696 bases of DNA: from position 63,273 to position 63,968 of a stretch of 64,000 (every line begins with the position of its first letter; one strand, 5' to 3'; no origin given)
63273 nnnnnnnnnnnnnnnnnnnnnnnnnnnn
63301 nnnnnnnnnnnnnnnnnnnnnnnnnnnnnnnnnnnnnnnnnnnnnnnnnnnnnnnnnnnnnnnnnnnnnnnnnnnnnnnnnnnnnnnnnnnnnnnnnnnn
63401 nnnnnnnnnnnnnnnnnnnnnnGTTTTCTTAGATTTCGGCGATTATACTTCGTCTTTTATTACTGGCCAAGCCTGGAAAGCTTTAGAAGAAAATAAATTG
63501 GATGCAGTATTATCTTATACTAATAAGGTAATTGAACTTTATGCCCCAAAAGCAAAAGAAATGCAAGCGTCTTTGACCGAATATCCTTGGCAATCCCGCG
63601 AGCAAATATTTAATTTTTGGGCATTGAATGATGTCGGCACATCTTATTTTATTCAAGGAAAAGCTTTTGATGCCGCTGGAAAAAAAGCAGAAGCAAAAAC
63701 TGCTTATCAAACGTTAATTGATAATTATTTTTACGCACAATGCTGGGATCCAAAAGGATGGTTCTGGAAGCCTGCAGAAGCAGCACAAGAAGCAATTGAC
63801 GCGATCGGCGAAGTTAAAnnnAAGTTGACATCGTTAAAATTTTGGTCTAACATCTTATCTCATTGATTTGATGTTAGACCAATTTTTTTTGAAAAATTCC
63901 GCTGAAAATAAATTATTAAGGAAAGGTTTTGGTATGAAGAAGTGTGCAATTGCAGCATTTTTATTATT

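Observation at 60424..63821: Uncharacterised ~125-aa helical domain present three times: once on the GH-A glycosidase and twice in a dedicated secreted protein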

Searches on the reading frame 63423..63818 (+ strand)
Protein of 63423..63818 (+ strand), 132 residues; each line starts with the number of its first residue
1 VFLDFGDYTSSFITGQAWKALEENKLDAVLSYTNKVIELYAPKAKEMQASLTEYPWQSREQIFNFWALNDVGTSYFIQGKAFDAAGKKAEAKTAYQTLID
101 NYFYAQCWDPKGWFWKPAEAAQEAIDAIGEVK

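Call 42: search_protein_representatives(alignment_id=A3)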
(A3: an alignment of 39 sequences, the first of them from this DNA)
Query: 39 sequences, 130 profile positions. Proteins with E-value up to 0.001 (for the whole library): 1436; up to 1e-10: 920; up to 1e-30: 214. The best 150 are listed.
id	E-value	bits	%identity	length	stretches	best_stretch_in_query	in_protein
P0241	2.8e-201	674.5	-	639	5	2-128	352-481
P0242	8.7e-196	656.8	-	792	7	3-126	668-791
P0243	2.4e-184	619.7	-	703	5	2-127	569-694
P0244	2.2e-177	597.2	-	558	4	3-128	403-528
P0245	3.2e-172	580.5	-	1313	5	2-128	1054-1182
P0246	8.6e-148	501.5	-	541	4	2-127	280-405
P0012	1.7e-143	487.6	-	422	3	2-129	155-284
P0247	1.5e-140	478.1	-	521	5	2-126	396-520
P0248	1.6e-136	465.1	-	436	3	3-128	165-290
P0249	2.3e-135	461.3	-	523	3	2-129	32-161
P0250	8.6e-126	430.4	-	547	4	5-127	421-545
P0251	7.2e-119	408.0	-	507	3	3-128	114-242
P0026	4.8e-116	398.8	-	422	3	2-127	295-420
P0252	1.4e-114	394.1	-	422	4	3-127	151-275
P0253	3.3e-112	386.4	-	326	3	2-128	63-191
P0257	9.4e-91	317.0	-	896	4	2-126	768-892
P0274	9.7e-70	249.1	-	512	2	3-129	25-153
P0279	1.4e-63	229.1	-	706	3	2-126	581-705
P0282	8.3e-62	223.4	-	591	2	6-128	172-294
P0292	1.0e-50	187.5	-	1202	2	7-118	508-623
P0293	2.5e-49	183.0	-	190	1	3-128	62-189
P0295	1.8e-48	180.3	-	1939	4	2-127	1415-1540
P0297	2.7e-47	176.5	-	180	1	2-128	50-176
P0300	6.2e-47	175.3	-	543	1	2-128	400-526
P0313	3.3e-44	166.5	-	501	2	6-126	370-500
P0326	5.8e-41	156.0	-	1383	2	4-124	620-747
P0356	4.0e-38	146.8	-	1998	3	13-122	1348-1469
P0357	8.6e-38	145.7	-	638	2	7-127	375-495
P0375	3.0e-36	140.7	-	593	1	3-126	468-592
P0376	3.8e-36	140.4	-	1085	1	9-128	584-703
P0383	6.6e-36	139.6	-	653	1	9-126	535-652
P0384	7.1e-36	139.5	-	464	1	3-129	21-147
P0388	1.0e-35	139.0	-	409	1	8-126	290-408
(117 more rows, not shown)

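Call 43: search_protein_families(library=pfam, proteins=[P0245, P0257, P0292, P0295, P0326, P0376, P0279], max_evalue=0.0001)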
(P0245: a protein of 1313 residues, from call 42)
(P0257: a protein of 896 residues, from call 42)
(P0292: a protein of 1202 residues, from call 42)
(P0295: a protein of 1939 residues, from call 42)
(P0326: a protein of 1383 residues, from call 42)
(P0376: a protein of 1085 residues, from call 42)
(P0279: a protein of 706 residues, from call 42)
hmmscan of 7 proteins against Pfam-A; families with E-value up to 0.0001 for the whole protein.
P0245 (1313 aa): 8 families
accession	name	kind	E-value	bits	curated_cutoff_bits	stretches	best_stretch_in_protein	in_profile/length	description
PF13174.12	TPR_6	-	3.1e-17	62.4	26.3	0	995-1023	2-30/33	Tetratricopeptide repeat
PF07719.23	TPR_2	-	5.8e-14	51.4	27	0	996-1021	4-29/34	Tetratricopeptide repeat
PF13181.12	TPR_8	-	4.8e-10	39.2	25.7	0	1126-1151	3-28/34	Tetratricopeptide repeat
PF13424.12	TPR_12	-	4.5e-09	36.8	30.1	0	992-1020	44-72/77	Tetratricopeptide repeat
PF00515.34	TPR_1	-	1.9e-07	31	27.8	0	996-1020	4-28/34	Tetratricopeptide repeat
PF13432.12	TPR_16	-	8.4e-06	26.6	32.7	0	1124-1152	31-59/65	Tetratricopeptide repeat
PF13428.12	TPR_14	-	4.9e-05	24.1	23.5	0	1126-1152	3-29/44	Tetratricopeptide repeat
PF13176.12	TPR_7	-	6e-05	23.3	27.9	0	1126-1150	1-25/36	Tetratricopeptide repeat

P0257 (896 aa): 6 families
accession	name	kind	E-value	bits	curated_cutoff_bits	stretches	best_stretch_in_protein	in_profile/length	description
PF13290.12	CHB_HEX_C_1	-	5e-18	65.2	22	1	140-201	1-63/67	Chitobiase/beta-hexosaminidase C-terminal domain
PF13287.12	Fn3_assoc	-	3.9e-16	59.3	23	1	151-203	1-54/59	Fn3 associated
PF07719.23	TPR_2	-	3.2e-07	30.4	27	0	836-860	1-25/34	Tetratricopeptide repeat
PF13181.12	TPR_8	-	1e-05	25.7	25.7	0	530-558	6-34/34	Tetratricopeptide repeat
PF13750.12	Big_3_3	-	3.7e-05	23.9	27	0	93-176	4-85/157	Bacterial Ig-like domain (group 3)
PF13174.12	TPR_6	-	6.7e-05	23.7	26.3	0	460-488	2-30/33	Tetratricopeptide repeat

P0292 (1202 aa): 5 families
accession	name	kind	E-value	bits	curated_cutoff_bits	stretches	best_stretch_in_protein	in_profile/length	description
PF13632.12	Glyco_trans_2_3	-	6.4e-18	65.7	27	1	867-1067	2-183/198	Glycosyl transferase family group 2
PF13641.12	Glyco_tranf_2_3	-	8.9e-14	52.5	27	1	849-1004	74-229/230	Glycosyltransferase like family 2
PF13506.12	Glyco_transf_21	-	1.8e-09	37.7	21.7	1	863-1003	30-173/174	Glycosyl transferase family 21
PF03552.20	Cellulose_synt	-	1e-06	28.1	24.7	1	960-1083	423-547/722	Cellulose synthase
PF13174.12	TPR_6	-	5.4e-05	24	26.3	0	449-477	2-30/33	Tetratricopeptide repeat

P0295 (1939 aa): 4 families
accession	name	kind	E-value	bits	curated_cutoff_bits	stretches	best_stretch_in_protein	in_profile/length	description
PF13313.11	DUF4082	-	1.1e-13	51.8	28.4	2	1812-1925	14-138/143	Domain of unknown function (DUF4082)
PF05345.18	He_PIG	-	1.2e-10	42.1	24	1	1699-1784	1-95/96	Putative Ig domain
PF03198.20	Glyco_hydro_72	-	4.8e-07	29.8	25.9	0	502-646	115-257/314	Glucanosyltransferase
PF02836.23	Glyco_hydro_2_C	-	1.4e-05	24.8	21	0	497-643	100-217/302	Glycosyl hydrolases family 2, TIM barrel domain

P0326 (1383 aa): 3 families
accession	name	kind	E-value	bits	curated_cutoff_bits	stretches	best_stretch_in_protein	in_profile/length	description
PF05593.20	RHS_repeat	-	1.6e-09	38.4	22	0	293-331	1-36/38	RHS Repeat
PF13181.12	TPR_8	-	1.1e-06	28.7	25.7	0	629-658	4-33/34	Tetratricopeptide repeat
PF07719.23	TPR_2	-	1.2e-05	25.5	27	0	629-657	4-32/34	Tetratricopeptide repeat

P0376 (1085 aa): 2 families
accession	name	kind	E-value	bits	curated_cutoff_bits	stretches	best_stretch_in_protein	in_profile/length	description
PF13174.12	TPR_6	-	7.4e-06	26.7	26.3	0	647-675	2-30/33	Tetratricopeptide repeat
PF07719.23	TPR_2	-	1.2e-05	25.5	27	0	647-673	3-29/34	Tetratricopeptide repeat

P0279 (706 aa): 2 families
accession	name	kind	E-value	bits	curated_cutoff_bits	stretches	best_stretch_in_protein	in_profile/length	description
PF13174.12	TPR_6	-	1.6e-08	35.1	26.3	0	651-679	2-30/33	Tetratricopeptide repeat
PF07719.23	TPR_2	-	3.8e-05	23.9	27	0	651-677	3-29/34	Tetratricopeptide repeat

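Call 44: search_protein_families(library=pfam, proteins=[P0356, P0282, P0300, P0274, P0357, P0375, P0383, P0313, P0384, P0388], max_evalue=0.0001)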
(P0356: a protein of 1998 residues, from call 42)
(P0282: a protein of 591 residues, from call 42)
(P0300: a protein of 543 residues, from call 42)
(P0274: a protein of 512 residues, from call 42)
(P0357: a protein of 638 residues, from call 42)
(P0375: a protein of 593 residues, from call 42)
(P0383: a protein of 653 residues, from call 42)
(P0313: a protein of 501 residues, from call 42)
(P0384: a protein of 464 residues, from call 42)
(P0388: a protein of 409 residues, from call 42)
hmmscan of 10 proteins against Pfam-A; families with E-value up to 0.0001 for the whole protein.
P0356 (1998 aa): 1 family
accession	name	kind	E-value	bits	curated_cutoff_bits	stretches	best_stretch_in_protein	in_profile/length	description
PF13428.12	TPR_14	-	6e-08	33.1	23.5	0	311-342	5-36/44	Tetratricopeptide repeat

P0282 (591 aa): 2 families
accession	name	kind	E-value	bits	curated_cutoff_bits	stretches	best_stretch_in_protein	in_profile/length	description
PF11790.14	Glyco_hydro_cc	-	5.1e-44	151.1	21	1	340-574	18-237/237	Glycosyl hydrolase catalytic core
PF13174.12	TPR_6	-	5.9e-06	27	26.3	0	239-266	3-30/33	Tetratricopeptide repeat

P0300 (543 aa): 7 families
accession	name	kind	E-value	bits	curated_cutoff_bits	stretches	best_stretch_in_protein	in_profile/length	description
PF01442.23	Apolipoprotein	-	1.9e-07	31.4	90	0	296-372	112-186/190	Apolipoprotein A1/A4/E domain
PF13181.12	TPR_8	-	4.2e-07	30.1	25.7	1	470-496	3-29/34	Tetratricopeptide repeat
PF07719.23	TPR_2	-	1.7e-06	28.2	27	0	470-496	3-29/34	Tetratricopeptide repeat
PF02601.20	Exonuc_VII_L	-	2.5e-06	27.6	35.9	1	281-397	127-239/315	Exonuclease VII, large subunit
PF23854.1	DUF7217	-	3.9e-06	27.2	29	0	308-368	125-186/238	Domain of unknown function (DUF7217)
PF13174.12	TPR_6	-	5.2e-06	27.2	26.3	1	470-498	2-30/33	Tetratricopeptide repeat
PF04513.17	Baculo_PEP_C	-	6.8e-06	26.6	38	0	159-236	17-96/140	Baculovirus polyhedron envelope protein, PEP, C terminus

P0274 (512 aa): 2 families
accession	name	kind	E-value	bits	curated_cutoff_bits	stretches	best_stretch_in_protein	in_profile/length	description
PF07719.23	TPR_2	-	9.3e-07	28.9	27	0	230-247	7-24/34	Tetratricopeptide repeat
PF13174.12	TPR_6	-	6.9e-06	26.8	26.3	0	101-124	7-30/33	Tetratricopeptide repeat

P0357 (638 aa): 3 families
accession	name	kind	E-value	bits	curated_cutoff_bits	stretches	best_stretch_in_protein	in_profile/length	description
PF00069.31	Pkinase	-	5.6e-40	137.8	31.7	1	1-188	52-248/263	Protein kinase domain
PF07714.23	PK_Tyr_Ser-Thr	-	3.4e-26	92.6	23.1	1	1-191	55-248/258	Protein tyrosine and serine/threonine kinase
PF03109.22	ABC1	-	2.2e-05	24.2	22.9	1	19-93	140-215/244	ABC1 atypical kinase-like domain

P0375 (593 aa): 3 families
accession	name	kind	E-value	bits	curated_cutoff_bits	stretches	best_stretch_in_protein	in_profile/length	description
PF01456.22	Mucin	-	2.3e-05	24.9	34.7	1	56-129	40-114/143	Mucin-like glycoprotein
PF13181.12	TPR_8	-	2.3e-05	24.6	25.7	1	538-563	3-28/34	Tetratricopeptide repeat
PF07719.23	TPR_2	-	3.4e-05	24.1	27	0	538-563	3-28/34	Tetratricopeptide repeat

P0383 (653 aa): 1 family
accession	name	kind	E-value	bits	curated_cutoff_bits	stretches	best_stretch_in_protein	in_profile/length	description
PF13174.12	TPR_6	-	1.9e-05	25.4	26.3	0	598-626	2-30/33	Tetratricopeptide repeat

P0313 (501 aa): 2 families
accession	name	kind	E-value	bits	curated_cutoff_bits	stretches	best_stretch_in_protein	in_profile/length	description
PF07719.23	TPR_2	-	1.1e-08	35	27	0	300-327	1-28/34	Tetratricopeptide repeat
PF13181.12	TPR_8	-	5.8e-05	23.4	25.7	0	301-327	2-28/34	Tetratricopeptide repeat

P0384 (464 aa): 2 families
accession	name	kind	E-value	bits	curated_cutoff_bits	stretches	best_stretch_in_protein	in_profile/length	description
PF07719.23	TPR_2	-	1.4e-05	25.2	27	0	88-119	1-32/34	Tetratricopeptide repeat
PF13174.12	TPR_6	-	2.5e-05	25.1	26.3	0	91-119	3-31/33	Tetratricopeptide repeat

P0388 (409 aa): 0 families

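Call 47: find_encoding_contigs(protein=P0282, flank=8000, max_places=2)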
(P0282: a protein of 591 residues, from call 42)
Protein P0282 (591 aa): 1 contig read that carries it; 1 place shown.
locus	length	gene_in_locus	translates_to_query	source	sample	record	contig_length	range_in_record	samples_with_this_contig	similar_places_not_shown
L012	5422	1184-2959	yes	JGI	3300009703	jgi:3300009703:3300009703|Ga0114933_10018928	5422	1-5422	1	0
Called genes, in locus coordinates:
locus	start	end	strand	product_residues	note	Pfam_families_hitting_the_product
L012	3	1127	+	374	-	?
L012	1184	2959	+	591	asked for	PF13174:TPR_6 (faint), PF11790:Glyco_hydro_cc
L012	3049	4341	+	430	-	PF07586:HXXSHH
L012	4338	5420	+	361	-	?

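Call 56: search_solved_structures(query=P0282, max_evalue=0.001)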
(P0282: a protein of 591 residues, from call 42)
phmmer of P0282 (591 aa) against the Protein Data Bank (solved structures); distinct sequences matched with E-value up to 0.001: 13.
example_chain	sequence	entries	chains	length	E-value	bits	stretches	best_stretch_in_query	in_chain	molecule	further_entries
6uaq_A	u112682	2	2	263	1.5e-26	96.2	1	339-552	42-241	Glyco_hydro_cc domain-containing protein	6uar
6ufl_A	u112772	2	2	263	3.8e-26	94.9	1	339-552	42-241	Glyco_hydro_cc domain-containing protein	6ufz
6uas_A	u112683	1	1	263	1e-25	93.4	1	339-552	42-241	Glycoside Hydrolase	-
6uat_A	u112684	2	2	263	1e-25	93.4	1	339-552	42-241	Glyco_hydro_cc domain-containing protein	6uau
6uaw_A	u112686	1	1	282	6.1e-15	57.9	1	356-577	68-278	Glyco_hydro_cc domain-containing protein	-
6uav_A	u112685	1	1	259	6.8e-15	57.7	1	356-577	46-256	Glyco_hydro_cc domain-containing protein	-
6uax_A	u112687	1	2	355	7.5e-14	54.3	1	354-577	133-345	Hypothetical serine rich protein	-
6ub0_A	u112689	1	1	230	7.6e-14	54.2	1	343-550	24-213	Glyco_hydro_cc domain-containing protein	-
6uay_A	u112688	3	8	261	1.1e-13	53.7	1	343-550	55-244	GLYCOSIDE HYDROLASE | Glyco_hydro_cc domain-containing protein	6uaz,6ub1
8j3x_A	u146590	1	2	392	1.4e-12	50.1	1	337-581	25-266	Putative polysaccharide-binding protein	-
8j3y_A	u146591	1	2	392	3.5e-12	48.7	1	337-581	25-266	Putative polysaccharide-binding protein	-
6ub7_A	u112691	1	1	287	3.4e-08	35.6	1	394-574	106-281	Glyco_hydro_cc domain-containing protein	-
6ub8_A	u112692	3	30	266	5.1e-05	25.1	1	398-569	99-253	Glyco_hydro_cc domain-containing protein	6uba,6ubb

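Call 68: find_homologous_proteins(query=P0282, max_evalue=0.00001)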
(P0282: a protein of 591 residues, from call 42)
Query P0282 (591 aa): 264 proteins with E <= 0.00001 among 8000 candidates; the best 120 are listed.
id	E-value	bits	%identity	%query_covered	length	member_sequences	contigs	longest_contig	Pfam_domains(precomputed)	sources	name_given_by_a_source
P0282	0.0e+0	1372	100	100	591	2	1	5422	PF11790.15,PF13174.13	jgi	-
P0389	0.0e+0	1114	81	99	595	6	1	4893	PF11790.15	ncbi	-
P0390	0.0e+0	1048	76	99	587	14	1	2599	PF11790.15,PF13174.13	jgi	jgi:tetratricopeptide (TPR) repeat protein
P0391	0.0e+0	1034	76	97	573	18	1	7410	PF11790.15,PF13174.13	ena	-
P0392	0.0e+0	1026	75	99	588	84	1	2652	PF11790.15,PF13174.13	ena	-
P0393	3.0e-296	1002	72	100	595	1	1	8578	PF11790.15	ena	-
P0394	1.2e-292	990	71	100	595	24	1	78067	PF11790.15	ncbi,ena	-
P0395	4.0e-229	780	58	99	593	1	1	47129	PF11790.15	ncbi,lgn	-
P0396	1.2e-224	765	59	96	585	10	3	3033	PF11790.15,PF07719.24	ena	-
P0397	2.4e-220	751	56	99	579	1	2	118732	PF11790.15,PF13432.13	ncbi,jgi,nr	ncbi:MAG: glycosyl hydrolase [Kiritimatiellia bacterium]|jgi:tetratricopeptide (TPR) repeat protein|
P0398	4.7e-214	730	53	100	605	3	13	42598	PF11790.15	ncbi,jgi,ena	-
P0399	5.6e-208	710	55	96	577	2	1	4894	PF11790.15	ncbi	-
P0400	4.1e-202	691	59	50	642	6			PF11790.15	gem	-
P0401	1.9e-178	613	61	72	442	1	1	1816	PF11790.15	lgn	-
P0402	2.6e-177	609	62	72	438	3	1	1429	PF11790.15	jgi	-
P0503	4.9e-157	542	55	71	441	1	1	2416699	PF11790.15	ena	-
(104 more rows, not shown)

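Call 74: find_encoding_contigs(protein=P0397, flank=10000, max_places=1)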
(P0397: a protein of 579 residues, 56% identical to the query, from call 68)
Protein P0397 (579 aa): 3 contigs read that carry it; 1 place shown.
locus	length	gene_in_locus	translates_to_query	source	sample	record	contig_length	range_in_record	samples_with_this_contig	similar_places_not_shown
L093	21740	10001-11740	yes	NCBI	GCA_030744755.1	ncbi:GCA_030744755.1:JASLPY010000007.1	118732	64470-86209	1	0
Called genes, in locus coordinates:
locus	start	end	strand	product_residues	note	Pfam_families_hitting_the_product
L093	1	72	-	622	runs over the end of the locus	PF07944:Beta-AFase-like_GH127_cat, PF20736:Glyco_hydro127M, PF20737:Glyco_hydro127C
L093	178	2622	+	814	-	-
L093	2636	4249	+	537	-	PF00884:Sulfatase, PF16347:SGSH_C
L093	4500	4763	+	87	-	-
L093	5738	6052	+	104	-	PF01402:RHH_1 (faint), PF03683:UPF0175 (weak)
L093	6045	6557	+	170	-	PF11848:DUF3368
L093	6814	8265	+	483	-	PF00884:Sulfatase, PF01663:Phosphodiest (faint), PF00884:Sulfatase, PF16347:SGSH_C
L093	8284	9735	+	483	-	-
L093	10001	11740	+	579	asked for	PF13432:TPR_16 (faint), PF11790:Glyco_hydro_cc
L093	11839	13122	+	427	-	PF13088:BNR_2 (faint), PF15892:BNR_4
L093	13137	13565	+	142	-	-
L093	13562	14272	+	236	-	PF12804:NTP_transf_3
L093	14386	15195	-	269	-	PF06439:3keto-disac_hyd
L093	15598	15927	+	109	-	PF02627:CMD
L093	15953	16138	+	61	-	-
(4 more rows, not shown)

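Call 75: find_encoding_contigs(protein=P0503, flank=10000, max_places=1)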
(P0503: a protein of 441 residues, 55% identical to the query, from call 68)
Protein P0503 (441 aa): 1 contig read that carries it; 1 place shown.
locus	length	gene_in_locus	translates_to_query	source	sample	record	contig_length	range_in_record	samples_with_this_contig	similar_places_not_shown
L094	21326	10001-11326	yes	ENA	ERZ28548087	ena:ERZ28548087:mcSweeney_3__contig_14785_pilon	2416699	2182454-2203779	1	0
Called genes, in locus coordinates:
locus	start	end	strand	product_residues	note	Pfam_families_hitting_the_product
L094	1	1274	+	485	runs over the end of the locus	PF07586:HXXSHH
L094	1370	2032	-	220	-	PF02321:OEP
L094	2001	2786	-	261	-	PF02321:OEP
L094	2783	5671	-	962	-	PF00873:ACR_tran, PF03176:MMPL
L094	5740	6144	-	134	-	PF00873:ACR_tran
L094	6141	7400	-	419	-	PF25919:BSH_CusB (faint), PF00364:Biotin_lipoyl (faint), PF25917:BSH_RND, PF25973:BSH_CzcB, PF25997:BSH_YhbJ (faint), PF25984:BSH_YknX (weak)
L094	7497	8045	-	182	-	PF03825:Nuc_H_symport, PF07690:MFS_1, PF12832:MFS_1_like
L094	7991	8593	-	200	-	PF03825:Nuc_H_symport, PF12832:MFS_1_like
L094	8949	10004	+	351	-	PF00356:LacI (weak), PF13377:Peripla_BP_3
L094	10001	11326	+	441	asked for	PF11790:Glyco_hydro_cc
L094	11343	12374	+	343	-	PF20030:bpMoxR, PF07726:AAA_3, PF07728:AAA_5, PF17863:AAA_lid_2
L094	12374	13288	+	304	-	PF01882:DUF58, PF13519:VWA_2 (weak)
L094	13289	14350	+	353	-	-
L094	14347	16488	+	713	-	PF07584:BatA, PF00092:VWA (faint), PF13519:VWA_2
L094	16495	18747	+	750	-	-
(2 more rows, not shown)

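Call 84: find_encoding_contigs(protein=P0293, flank=8000, max_places=2)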
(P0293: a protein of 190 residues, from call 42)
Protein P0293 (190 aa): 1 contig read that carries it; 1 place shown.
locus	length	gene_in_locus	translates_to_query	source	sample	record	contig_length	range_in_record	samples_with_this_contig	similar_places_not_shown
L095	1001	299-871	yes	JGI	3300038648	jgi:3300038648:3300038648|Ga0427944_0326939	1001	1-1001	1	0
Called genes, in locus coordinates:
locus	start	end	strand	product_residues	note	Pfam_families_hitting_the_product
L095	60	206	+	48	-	-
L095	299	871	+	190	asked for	-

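Call 85: find_encoding_contigs(protein=P0297, flank=8000, max_places=2)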
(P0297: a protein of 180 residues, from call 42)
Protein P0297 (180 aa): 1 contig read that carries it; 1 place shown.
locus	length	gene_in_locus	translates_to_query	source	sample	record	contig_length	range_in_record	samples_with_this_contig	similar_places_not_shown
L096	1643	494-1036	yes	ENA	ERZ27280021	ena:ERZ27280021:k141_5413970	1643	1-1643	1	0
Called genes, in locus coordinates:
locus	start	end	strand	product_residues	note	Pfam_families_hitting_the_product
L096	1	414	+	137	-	?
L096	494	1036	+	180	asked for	PF07719:TPR_2 (faint)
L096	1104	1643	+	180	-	?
